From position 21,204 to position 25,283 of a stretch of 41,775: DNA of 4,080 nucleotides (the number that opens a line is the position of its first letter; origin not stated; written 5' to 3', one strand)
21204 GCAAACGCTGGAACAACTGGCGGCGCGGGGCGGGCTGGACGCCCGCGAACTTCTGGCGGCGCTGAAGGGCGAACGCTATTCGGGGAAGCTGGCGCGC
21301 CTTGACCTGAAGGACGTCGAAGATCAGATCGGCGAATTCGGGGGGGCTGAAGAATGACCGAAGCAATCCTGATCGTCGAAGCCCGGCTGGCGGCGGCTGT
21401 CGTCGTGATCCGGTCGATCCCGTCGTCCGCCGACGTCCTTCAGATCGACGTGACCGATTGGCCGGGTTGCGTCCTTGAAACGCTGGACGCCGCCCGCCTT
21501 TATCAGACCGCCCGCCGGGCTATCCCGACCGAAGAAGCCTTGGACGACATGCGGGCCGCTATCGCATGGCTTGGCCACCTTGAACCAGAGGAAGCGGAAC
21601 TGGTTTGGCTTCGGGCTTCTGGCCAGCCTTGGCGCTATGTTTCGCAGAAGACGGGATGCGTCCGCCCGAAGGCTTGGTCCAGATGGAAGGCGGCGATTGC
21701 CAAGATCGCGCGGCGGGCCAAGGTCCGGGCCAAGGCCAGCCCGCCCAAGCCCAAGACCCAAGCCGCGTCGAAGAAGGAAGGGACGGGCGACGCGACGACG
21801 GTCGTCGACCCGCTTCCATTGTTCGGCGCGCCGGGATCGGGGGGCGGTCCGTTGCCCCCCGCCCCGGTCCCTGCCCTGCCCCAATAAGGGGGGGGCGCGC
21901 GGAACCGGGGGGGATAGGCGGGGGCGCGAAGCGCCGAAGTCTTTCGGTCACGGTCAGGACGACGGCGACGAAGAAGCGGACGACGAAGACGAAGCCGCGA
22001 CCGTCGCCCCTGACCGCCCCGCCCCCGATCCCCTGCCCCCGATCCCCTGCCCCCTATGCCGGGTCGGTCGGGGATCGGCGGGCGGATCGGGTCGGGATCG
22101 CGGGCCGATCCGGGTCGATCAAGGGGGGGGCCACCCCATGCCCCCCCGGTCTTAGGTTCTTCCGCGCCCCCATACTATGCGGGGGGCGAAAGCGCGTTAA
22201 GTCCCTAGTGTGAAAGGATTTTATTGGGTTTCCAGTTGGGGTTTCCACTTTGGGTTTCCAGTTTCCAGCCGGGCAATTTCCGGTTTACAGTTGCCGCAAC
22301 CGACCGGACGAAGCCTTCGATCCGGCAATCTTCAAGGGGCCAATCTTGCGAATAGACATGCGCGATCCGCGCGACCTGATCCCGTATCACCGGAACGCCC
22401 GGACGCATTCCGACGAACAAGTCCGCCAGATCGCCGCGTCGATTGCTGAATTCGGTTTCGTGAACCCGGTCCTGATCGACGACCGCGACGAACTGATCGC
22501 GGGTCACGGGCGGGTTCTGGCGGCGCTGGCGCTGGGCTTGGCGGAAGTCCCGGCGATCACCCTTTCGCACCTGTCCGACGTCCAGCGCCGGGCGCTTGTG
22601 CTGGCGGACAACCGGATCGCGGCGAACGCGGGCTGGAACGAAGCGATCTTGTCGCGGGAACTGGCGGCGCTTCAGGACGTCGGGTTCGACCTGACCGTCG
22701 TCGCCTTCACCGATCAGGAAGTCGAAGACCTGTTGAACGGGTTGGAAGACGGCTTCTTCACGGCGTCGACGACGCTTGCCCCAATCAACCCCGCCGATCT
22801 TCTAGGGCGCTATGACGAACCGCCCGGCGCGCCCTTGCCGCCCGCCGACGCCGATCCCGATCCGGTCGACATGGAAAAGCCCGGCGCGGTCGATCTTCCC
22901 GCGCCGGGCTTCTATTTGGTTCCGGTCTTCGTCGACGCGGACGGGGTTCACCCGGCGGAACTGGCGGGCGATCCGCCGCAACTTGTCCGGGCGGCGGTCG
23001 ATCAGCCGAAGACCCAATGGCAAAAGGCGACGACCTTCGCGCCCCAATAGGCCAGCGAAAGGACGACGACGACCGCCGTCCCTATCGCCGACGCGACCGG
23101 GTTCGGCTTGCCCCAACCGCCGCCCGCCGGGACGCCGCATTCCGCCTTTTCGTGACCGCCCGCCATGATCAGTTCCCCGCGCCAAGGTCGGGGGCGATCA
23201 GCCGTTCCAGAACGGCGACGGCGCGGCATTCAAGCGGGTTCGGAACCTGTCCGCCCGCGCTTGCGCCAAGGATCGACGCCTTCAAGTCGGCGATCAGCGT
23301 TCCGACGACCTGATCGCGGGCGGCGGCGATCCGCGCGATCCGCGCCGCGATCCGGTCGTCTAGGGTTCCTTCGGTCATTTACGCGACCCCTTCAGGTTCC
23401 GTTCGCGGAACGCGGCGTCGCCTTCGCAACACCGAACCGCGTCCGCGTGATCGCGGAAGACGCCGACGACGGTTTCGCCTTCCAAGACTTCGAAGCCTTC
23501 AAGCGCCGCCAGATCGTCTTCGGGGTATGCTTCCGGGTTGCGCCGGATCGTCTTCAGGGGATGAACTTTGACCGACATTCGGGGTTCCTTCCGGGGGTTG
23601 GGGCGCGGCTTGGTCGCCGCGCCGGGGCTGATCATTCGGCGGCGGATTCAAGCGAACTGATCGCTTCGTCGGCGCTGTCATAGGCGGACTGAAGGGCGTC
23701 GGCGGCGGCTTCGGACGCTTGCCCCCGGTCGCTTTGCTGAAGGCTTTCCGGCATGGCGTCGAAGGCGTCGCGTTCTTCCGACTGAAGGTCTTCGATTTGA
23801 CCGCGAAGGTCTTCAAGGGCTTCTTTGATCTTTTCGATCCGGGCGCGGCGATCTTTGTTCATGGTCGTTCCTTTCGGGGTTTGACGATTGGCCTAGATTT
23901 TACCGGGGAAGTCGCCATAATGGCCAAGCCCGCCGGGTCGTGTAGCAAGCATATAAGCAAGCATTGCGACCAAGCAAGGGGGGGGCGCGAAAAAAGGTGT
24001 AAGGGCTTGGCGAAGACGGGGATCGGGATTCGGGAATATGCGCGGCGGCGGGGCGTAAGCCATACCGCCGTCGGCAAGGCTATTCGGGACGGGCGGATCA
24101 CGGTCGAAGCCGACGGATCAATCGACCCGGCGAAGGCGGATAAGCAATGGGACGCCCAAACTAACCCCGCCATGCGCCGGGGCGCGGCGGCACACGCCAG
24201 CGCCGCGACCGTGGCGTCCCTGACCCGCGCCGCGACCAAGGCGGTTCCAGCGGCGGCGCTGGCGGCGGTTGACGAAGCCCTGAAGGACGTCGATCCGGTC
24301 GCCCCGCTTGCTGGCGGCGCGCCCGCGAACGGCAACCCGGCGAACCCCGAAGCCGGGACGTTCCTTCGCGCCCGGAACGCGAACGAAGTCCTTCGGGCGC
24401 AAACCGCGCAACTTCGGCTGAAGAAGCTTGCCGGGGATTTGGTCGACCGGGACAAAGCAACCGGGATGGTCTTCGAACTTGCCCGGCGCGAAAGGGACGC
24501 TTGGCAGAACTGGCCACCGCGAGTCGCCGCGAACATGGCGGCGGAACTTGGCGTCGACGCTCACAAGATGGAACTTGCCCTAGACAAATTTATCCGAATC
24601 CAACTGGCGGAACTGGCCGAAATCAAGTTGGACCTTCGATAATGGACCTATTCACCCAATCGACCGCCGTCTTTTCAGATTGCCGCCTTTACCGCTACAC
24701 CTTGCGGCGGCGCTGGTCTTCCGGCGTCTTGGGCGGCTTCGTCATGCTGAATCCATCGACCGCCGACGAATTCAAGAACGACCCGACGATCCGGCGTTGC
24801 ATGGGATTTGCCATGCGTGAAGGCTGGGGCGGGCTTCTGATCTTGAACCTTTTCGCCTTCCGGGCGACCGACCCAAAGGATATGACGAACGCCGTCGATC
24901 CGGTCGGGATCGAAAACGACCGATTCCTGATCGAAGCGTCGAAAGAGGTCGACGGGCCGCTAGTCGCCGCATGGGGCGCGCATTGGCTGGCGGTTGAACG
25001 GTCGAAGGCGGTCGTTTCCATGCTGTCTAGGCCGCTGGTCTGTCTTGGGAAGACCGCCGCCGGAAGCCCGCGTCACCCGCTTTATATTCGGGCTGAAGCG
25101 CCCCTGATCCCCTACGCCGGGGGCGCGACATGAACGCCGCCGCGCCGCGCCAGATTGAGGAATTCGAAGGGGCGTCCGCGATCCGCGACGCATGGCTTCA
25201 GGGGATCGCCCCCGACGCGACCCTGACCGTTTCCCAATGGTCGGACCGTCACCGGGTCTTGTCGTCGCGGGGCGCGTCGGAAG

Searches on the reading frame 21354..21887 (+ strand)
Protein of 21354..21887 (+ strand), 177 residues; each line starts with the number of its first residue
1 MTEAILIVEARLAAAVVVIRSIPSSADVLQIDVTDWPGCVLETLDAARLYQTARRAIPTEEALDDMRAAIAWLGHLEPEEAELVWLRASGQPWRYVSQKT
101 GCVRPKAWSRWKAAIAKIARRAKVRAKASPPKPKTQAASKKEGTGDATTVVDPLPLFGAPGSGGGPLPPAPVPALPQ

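Call 40: search_protein_families(library=pfam, max_evalue=0.05, proteins=[window:21354-21887:+])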
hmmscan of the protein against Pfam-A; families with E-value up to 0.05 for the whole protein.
window:21354-21887:+ (177 aa): 1 family
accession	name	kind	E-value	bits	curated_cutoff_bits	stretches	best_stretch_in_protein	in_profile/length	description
PF19889.5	DUF6362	-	3e-20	72.9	31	1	30-118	9-98/98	Domain of unknown function (DUF6362)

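Call 41: search_protein_families(library=phrogs, max_evalue=0.01, proteins=[window:21354-21887:+])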
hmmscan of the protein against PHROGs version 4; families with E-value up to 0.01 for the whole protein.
window:21354-21887:+ (177 aa): 1 family
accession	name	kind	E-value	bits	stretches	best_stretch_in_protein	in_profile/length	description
phrog_6836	-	unknown function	1.3e-24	87.6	1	7-126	16-136/144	-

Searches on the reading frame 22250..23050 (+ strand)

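Call 113: search_protein_families(library=pfam, max_evalue=0.01, proteins=[window:22250-23050:+])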
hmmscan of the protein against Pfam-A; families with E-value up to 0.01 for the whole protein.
window:22250-23050:+ (266 aa): 2 families
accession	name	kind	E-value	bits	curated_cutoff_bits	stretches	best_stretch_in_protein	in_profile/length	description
PF02195.25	ParB_N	-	2.1e-06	28.1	26.3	1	51-118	20-90/95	ParB N-terminal domain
PF01698.23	SAM_LFY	-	0.0034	17.8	25.2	0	138-169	20-52/80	Floricaula / Leafy protein SAM domain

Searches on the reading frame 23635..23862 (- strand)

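Call 40: search_protein_families(library=pfam, max_evalue=0.05, proteins=[window:23635-23862:-])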
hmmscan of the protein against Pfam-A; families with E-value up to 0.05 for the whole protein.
seq(76 aa): 3 families
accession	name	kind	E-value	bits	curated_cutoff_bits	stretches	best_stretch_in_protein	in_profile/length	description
PF16740.10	SKA2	-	0.0031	17.7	30.1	1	7-46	45-85/110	Spindle and kinetochore-associated protein 2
PF06810.17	Phage_scaffold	-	0.022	15.2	35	1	6-64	33-98/170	Phage capsid assembly scaffolding protein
PF02465.23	FliD_N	-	0.029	15.4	24.8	0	5-39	26-65/97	Flagellar hook-associated protein 2 N-terminus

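Call 41: search_protein_families(library=phrogs, max_evalue=0.01, proteins=[window:23635-23862:-])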
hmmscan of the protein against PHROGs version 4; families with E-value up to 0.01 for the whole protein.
seq(76 aa): 2 families
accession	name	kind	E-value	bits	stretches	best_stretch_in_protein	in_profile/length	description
phrog_4068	-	unknown function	7.7e-23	82.1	1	1-76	1-83/89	-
phrog_21917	-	unknown function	0.0078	14.9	1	7-71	1171-1228/1395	-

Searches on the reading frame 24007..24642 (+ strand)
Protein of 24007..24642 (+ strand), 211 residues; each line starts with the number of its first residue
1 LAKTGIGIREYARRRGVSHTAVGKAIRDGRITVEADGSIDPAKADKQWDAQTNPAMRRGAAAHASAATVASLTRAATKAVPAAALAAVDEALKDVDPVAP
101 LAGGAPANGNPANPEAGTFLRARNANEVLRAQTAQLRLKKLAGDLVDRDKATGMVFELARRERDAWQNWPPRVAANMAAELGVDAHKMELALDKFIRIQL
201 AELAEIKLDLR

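Call 104: find_related_loci(query=window:24007-24642:+, collection=viral_contigs, flank=1200)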
Query window:24007-24642:+ (211 aa) in viral_contigs; peptide patterns used: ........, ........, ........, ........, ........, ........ (x = any residue, [..] = any of these).
56 stretches matched a pattern; 40 encode a relative of the query (tblastn E <= 1e-3); 40 distinct loci.
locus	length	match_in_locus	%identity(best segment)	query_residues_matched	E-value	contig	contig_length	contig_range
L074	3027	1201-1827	72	1-211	2e-96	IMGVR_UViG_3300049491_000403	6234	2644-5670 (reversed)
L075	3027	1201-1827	79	1-211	2e-95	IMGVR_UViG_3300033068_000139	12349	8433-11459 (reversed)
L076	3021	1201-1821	75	3-211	3e-95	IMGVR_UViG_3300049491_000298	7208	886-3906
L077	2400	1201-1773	59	5-211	4e-72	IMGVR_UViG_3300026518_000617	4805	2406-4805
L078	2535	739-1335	60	5-211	1e-70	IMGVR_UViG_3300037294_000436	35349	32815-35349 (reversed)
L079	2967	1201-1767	59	5-211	9e-71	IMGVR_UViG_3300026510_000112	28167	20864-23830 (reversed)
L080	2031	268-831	60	5-211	1e-70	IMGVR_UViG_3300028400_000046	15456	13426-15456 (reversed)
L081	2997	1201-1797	60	5-211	7e-70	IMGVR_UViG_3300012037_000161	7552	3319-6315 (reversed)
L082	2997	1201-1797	60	5-211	7e-70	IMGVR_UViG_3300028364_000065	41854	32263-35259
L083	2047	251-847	60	5-211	3e-70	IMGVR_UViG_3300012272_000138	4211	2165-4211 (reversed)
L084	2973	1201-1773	58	5-211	2e-69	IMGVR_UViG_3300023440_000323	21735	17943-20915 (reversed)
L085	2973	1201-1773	60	5-211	3e-69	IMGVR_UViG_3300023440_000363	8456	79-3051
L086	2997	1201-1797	60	5-211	3e-69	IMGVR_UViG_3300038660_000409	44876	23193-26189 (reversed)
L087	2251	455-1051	60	5-211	2e-69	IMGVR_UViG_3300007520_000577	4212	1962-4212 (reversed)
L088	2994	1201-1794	59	5-210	3e-69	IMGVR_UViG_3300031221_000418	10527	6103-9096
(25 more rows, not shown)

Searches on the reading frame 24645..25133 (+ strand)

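Call 113: search_protein_families(library=pfam, max_evalue=0.01, proteins=[window:24645-25133:+])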
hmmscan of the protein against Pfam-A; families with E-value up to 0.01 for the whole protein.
window:24645-25133:+ (162 aa): 1 family
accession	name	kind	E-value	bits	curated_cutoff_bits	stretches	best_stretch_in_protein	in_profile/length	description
PF07799.17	DUF1643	-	2e-37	128.7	22.5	1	17-146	1-134/134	Protein of unknown function (DUF1643)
